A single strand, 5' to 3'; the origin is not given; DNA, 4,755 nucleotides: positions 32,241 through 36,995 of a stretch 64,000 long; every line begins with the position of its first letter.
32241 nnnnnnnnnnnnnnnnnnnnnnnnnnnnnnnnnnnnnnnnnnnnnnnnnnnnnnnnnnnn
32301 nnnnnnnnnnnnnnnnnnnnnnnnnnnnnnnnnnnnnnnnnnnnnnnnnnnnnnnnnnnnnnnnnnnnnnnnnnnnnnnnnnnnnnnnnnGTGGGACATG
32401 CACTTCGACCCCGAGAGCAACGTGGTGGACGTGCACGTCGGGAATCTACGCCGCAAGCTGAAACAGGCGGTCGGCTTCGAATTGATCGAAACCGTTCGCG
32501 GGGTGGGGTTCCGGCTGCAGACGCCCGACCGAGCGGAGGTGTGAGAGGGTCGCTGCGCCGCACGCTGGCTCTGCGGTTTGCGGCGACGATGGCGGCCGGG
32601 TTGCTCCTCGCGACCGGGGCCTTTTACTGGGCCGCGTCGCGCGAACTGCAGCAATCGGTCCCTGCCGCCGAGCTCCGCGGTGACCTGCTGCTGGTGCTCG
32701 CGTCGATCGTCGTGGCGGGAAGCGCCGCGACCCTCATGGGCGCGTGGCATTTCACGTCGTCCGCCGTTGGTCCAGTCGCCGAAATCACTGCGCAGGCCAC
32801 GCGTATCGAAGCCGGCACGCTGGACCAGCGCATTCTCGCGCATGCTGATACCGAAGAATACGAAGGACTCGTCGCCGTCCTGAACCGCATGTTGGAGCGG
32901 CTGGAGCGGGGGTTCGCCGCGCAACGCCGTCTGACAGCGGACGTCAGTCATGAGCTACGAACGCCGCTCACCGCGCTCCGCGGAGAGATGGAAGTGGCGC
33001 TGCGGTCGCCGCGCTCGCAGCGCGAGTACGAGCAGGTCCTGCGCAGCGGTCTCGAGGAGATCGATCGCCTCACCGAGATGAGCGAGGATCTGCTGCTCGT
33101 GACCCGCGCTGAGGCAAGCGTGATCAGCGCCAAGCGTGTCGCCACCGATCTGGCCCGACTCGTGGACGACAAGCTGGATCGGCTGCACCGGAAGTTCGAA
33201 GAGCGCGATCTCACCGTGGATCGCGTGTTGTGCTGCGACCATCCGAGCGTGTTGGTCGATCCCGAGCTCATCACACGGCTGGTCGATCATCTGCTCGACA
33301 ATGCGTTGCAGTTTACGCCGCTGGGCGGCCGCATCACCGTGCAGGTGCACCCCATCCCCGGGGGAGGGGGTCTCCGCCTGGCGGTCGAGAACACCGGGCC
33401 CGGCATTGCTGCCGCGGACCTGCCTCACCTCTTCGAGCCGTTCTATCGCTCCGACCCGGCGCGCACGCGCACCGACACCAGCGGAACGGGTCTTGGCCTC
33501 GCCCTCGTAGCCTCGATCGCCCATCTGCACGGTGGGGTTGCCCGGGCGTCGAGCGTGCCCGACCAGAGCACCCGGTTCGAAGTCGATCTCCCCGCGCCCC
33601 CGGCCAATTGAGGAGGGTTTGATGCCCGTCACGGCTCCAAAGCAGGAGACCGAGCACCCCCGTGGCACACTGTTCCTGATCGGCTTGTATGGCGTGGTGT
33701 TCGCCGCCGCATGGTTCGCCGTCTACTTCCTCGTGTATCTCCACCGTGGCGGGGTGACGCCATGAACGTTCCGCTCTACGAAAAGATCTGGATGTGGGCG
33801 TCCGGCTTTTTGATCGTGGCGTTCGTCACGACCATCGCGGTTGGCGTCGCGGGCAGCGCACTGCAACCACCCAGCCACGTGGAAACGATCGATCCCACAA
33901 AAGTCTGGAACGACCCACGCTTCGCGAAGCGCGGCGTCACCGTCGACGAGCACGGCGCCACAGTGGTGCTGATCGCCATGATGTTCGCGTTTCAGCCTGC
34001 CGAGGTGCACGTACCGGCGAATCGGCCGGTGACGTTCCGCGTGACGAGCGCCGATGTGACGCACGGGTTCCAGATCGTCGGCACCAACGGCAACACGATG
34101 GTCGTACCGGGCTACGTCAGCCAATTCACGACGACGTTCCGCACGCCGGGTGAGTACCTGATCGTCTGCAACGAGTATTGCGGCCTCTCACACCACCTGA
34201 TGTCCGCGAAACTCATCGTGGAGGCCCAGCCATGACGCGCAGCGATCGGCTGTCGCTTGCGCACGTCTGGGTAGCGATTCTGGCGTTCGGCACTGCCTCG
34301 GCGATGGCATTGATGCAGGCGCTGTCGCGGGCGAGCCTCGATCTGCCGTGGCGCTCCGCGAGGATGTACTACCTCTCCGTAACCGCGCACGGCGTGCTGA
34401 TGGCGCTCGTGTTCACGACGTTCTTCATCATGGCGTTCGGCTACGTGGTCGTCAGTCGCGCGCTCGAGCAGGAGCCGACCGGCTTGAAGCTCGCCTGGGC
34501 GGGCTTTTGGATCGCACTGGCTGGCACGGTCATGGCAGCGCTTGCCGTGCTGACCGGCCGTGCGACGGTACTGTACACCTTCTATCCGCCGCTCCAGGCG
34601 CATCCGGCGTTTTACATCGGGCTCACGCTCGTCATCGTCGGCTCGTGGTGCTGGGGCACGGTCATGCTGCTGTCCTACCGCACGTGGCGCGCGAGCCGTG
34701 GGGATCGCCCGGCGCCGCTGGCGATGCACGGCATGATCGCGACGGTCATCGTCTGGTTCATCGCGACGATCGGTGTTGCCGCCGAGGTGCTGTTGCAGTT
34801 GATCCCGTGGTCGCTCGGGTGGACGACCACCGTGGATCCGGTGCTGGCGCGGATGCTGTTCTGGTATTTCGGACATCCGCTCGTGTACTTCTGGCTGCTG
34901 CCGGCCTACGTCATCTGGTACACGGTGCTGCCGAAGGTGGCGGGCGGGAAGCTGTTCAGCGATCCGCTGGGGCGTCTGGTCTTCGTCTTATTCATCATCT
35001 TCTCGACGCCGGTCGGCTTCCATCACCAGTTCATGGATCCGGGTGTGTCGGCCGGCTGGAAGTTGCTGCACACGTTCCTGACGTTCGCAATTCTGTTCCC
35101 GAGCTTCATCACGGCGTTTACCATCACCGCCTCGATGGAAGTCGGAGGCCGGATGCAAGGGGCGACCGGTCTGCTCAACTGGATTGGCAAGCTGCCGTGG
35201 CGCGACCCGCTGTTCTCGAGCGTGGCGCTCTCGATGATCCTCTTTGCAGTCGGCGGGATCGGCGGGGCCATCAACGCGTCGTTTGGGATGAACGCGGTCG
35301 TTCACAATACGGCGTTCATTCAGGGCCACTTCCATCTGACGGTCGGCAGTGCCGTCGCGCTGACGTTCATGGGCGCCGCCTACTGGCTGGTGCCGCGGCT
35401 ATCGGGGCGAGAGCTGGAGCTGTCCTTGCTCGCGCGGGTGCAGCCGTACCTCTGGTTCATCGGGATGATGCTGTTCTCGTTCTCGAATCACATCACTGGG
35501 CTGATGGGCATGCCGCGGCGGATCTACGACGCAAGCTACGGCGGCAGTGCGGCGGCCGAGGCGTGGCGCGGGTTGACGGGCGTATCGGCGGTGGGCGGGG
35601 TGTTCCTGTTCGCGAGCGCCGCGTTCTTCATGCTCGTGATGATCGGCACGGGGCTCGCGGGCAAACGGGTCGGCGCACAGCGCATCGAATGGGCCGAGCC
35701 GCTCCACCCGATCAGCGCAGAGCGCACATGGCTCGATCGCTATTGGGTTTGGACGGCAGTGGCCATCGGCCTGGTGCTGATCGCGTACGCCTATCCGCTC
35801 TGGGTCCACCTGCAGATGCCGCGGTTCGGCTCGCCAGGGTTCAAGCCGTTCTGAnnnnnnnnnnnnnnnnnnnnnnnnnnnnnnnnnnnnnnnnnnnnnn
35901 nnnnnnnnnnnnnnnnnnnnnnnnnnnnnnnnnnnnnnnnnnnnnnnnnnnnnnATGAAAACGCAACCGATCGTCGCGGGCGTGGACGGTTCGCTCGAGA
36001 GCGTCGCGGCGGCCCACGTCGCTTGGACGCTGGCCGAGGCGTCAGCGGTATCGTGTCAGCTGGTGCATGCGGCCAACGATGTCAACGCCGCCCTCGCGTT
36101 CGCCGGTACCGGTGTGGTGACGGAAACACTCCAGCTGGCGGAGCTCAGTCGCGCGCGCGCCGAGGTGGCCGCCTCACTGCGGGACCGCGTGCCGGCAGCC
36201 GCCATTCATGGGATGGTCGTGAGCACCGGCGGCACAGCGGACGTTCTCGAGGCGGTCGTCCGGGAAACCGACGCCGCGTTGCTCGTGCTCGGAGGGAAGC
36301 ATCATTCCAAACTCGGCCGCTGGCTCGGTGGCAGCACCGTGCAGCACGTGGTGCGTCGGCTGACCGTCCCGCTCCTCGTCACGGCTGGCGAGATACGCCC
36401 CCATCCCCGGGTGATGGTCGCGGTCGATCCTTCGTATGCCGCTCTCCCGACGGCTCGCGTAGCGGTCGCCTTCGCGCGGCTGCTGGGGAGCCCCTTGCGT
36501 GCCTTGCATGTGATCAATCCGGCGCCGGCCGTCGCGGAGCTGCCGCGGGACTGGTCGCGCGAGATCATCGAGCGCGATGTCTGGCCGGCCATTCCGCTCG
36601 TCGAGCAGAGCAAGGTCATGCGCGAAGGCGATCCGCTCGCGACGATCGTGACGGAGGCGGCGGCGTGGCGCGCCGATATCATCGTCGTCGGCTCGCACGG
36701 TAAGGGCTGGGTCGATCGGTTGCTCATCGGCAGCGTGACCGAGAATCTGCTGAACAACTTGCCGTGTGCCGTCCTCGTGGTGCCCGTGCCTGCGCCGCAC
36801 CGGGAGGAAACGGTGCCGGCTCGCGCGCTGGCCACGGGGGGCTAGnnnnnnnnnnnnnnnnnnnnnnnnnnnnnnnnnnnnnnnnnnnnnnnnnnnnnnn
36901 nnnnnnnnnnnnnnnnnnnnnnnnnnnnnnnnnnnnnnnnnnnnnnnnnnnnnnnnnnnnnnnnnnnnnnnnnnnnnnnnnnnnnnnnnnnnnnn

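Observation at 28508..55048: ~27-kb block resembling a low-oxygen / dormancy-type regulon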

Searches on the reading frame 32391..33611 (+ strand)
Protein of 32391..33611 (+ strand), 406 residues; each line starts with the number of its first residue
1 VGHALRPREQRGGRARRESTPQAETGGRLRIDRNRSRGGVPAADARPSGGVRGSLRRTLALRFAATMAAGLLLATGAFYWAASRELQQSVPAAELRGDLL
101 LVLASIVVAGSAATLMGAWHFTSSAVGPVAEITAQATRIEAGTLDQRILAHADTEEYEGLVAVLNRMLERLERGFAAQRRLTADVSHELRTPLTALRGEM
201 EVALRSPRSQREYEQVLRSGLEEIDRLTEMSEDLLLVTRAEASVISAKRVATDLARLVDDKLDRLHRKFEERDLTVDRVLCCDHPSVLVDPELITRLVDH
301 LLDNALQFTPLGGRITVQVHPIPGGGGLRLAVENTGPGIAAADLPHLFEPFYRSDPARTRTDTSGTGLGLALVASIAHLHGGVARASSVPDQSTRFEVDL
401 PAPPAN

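Call 4: search_protein_families(library=pfam, proteins=[window:32391-33611:+], max_evalue=0.001)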
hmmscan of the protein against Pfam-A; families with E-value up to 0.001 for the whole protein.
window:32391-33611:+ (406 aa): 3 families
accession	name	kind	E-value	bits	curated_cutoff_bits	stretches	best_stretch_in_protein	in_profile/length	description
PF02518.31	HATPase_c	-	1e-26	94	26.4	1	290-403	2-110/111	Histidine kinase-, DNA gyrase B-, and HSP90-like ATPase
PF00512.31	HisKA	-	8e-14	51.9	26.9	1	177-242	1-65/66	His Kinase A (phospho-acceptor) domain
PF00672.30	HAMP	-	3e-05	24.7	25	1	123-172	4-52/53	HAMP domain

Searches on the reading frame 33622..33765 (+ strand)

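Call 56: search_protein_families(library=pfam, proteins=[window:33622-33765:+], max_evalue=0.05)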
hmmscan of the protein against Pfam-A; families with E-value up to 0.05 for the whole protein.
window:33622-33765:+ (47 aa): 1 family
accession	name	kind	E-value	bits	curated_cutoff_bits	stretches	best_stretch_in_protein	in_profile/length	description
PF08113.16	CoxIIa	-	0.0098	16.1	20.7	1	11-43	2-33/33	Cytochrome c oxidase subunit IIa family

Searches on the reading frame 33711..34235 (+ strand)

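Call 4: search_protein_families(library=pfam, proteins=[window:33711-34235:+], max_evalue=0.001)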
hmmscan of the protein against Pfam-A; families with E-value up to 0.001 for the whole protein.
window:33711-34235:+ (174 aa): 2 families
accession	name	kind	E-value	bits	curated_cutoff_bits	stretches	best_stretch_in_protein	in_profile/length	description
PF00116.26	COX2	-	5.8e-09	36.3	22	1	98-165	47-114/120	Cytochrome C oxidase subunit II, periplasmic domain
PF13473.12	Cupredoxin_1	-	9.7e-07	29.2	27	1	84-170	22-104/104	Cupredoxin-like domain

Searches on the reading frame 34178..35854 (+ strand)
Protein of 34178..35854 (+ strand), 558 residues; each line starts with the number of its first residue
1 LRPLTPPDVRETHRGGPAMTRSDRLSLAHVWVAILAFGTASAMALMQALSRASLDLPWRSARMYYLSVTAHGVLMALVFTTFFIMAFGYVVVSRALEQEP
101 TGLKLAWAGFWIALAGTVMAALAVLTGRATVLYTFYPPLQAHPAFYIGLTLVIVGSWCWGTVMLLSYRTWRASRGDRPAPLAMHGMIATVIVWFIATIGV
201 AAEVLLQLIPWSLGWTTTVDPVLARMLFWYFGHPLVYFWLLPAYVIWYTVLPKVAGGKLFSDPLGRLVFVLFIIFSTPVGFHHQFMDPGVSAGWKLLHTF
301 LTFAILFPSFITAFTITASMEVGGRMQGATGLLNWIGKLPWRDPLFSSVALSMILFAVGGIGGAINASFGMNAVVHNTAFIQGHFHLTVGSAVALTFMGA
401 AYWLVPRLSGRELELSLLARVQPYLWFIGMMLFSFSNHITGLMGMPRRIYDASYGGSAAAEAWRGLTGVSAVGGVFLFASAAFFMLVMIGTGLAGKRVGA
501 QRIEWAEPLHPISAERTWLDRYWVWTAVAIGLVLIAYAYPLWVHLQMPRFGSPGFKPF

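Call 4: search_protein_families(library=pfam, proteins=[window:34178-35854:+], max_evalue=0.001)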
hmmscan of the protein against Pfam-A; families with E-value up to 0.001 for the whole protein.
window:34178-35854:+ (558 aa): 1 family
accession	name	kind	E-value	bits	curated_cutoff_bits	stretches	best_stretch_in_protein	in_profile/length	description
PF00115.25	COX1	-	8.1e-96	322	34.8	1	25-475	2-435/436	Cytochrome C and Quinol oxidase polypeptide I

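Call 35: search_solved_structures(query=window:34232-35854:+, max_evalue=0.001)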
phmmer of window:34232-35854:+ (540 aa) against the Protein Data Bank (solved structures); distinct sequences matched with E-value up to 0.001: 59.
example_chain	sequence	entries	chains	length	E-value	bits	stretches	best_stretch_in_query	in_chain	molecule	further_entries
1ehk_A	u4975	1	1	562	5.3e-119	401.7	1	43-524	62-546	BA3-TYPE CYTOCHROME-C OXIDASE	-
4gp8_A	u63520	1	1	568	6.2e-119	401.5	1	43-524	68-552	Cytochrome c oxidase subunit 1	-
1xme_A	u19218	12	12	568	7.4e-119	401.2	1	43-524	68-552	Cytochrome c oxidase polypeptide I | Cytochrome c oxidase subunit 1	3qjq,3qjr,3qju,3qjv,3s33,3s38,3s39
3s8f_A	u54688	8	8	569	7.4e-119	401.2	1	43-524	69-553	Cytochrome c oxidase subunit 1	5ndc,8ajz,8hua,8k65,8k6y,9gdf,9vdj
4fa7_A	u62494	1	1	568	1.1e-118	400.6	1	43-524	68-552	Cytochrome c oxidase subunit 1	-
2qpd_A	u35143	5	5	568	2.1e-118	399.7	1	43-524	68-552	Cytochrome c oxidase subunit 1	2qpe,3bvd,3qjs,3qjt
3eh3_A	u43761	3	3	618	2.4e-118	399.5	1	43-524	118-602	Cytochrome c oxidase subunit 1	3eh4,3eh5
4gp4_A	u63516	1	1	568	2.8e-118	399.3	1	43-524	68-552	Cytochrome c oxidase subunit 1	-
3s8g_A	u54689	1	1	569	5.5e-118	398.3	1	43-524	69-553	Cytochrome c oxidase subunit 1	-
4gp5_A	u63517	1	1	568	6.7e-118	398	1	43-524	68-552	Cytochrome c oxidase subunit 1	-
4g7s_A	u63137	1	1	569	7.5e-118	397.9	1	43-524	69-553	Cytochrome c oxidase subunit 1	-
4faa_A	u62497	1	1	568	8.3e-118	397.7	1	43-524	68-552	Cytochrome c oxidase subunit 1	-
4n4y_A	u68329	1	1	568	1.3e-117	397.1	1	43-524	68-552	Cytochrome c oxidase subunit 1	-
4g72_A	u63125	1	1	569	1.4e-117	397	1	43-524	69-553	Cytochrome c oxidase subunit 1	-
4g7q_A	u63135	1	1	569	1.5e-117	396.9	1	43-524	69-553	Cytochrome c oxidase subunit 1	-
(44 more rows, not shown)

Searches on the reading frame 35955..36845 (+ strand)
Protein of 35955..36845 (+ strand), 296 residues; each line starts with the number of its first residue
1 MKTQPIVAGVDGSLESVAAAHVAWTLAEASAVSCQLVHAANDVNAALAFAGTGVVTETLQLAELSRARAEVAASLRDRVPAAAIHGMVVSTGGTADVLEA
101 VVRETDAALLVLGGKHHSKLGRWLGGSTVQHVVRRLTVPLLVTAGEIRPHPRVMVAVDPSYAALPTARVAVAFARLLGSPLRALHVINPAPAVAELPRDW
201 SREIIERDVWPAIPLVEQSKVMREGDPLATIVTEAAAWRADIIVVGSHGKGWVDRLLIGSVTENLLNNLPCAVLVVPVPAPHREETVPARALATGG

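Call 4: search_protein_families(library=pfam, proteins=[window:35955-36845:+], max_evalue=0.001)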
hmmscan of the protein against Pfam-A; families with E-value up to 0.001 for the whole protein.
window:35955-36845:+ (296 aa): 1 family
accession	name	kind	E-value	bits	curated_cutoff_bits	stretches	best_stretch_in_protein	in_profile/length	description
PF00582.32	Usp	-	1.4e-39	136.3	24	2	152-277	4-141/141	Universal stress protein family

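Call 36: search_solved_structures(query=window:35955-36845:+, max_evalue=0.00001)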
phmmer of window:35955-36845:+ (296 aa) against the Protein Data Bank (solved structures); distinct sequences matched with E-value up to 0.00001: 5.
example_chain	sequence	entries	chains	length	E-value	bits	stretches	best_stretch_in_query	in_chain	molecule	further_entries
1wjg_A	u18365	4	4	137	4.1e-08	36.2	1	153-276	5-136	probable ATP binding protein | Universal stress protein family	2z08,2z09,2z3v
3loq_A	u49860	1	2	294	3.5e-07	33.1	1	60-275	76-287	universal stress protein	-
2jax_A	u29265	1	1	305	5.7e-07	32.4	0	4-143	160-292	HYPOTHETICAL PROTEIN TB31.7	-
3cis_A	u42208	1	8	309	8e-07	31.9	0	4-143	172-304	Uncharacterized protein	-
4wny_A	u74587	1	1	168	1.8e-06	30.8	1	224-279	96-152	Universal stress protein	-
